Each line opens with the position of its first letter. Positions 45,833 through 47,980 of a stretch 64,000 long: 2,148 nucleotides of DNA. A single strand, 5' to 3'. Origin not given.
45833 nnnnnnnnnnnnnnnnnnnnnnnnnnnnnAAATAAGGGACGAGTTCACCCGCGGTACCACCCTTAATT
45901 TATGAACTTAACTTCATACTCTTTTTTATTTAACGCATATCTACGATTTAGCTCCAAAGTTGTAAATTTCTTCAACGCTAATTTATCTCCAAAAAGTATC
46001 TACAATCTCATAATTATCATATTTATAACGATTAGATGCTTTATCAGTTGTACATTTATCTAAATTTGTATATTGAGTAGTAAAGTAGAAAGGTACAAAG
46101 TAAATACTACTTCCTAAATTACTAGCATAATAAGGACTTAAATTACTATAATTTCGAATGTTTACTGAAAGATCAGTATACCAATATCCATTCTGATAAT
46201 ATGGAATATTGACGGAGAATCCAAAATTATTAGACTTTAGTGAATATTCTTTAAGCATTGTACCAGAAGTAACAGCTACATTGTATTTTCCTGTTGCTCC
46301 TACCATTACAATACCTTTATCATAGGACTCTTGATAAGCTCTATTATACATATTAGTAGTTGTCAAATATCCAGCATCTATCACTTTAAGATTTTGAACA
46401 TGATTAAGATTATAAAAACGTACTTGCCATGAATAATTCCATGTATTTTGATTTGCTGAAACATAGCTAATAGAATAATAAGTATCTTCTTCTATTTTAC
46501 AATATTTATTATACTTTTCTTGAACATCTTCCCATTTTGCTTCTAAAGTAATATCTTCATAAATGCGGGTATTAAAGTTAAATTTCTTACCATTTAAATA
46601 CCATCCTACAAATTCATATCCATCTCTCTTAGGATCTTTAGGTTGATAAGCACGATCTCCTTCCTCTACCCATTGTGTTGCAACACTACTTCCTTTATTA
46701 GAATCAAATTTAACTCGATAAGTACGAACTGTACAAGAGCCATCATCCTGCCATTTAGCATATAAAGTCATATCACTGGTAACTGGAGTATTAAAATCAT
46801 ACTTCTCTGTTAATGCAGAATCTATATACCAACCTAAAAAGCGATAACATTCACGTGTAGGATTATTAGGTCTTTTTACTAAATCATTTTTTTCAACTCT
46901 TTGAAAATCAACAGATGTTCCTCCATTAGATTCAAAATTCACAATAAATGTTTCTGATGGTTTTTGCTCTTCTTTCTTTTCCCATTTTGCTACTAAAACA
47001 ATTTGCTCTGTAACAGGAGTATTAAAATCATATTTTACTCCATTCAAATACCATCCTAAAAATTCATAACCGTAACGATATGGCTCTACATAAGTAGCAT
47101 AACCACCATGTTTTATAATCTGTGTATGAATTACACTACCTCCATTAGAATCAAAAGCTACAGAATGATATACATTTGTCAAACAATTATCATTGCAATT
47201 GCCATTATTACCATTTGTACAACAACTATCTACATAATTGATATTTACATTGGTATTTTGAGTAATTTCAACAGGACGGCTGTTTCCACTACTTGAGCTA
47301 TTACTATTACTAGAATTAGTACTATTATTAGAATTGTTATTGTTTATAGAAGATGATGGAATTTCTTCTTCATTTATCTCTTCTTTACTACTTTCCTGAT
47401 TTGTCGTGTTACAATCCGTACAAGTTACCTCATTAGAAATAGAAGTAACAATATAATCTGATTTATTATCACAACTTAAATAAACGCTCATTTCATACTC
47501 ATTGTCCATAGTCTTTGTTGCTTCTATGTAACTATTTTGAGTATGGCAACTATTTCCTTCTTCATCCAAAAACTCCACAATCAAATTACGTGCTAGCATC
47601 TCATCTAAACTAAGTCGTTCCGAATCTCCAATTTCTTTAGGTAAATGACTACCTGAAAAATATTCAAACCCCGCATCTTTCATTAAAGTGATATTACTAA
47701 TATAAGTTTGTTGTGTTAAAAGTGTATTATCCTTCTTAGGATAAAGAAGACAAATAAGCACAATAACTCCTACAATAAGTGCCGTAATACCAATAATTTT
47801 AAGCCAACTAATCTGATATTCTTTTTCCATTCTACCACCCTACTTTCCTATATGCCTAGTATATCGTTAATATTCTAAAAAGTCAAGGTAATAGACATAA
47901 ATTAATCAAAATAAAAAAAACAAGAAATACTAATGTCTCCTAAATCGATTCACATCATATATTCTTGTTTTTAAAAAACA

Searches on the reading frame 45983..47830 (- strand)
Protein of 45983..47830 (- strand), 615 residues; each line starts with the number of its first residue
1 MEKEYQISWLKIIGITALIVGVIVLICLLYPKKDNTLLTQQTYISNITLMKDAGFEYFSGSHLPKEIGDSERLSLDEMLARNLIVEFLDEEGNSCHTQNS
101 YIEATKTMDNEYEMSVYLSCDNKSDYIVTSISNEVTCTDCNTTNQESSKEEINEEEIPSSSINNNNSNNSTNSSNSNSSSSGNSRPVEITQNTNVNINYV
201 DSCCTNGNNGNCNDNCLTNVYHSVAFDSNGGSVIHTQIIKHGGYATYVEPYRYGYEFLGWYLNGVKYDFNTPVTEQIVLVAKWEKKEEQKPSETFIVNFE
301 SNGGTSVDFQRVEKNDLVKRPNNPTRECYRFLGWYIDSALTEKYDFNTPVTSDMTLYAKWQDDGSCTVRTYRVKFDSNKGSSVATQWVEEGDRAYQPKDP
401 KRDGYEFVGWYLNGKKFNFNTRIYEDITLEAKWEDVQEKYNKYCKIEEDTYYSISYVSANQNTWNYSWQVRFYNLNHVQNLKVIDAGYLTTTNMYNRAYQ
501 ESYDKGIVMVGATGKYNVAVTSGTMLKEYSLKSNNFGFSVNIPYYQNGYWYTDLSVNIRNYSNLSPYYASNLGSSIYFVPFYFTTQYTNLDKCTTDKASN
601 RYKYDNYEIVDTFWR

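Call 24: search_protein_families(library=pfam, proteins=[window:45983-47830:-], max_evalue=0.0001)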
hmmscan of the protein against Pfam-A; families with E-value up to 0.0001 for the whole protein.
window:45983-47830:- (615 aa): 1 family
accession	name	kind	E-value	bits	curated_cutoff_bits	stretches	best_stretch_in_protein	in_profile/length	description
PF09479.16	Flg_new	-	3.4e-48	162.1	27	3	296-359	2-65/65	Listeria-Bacteroides repeat domain (List_Bact_rpt)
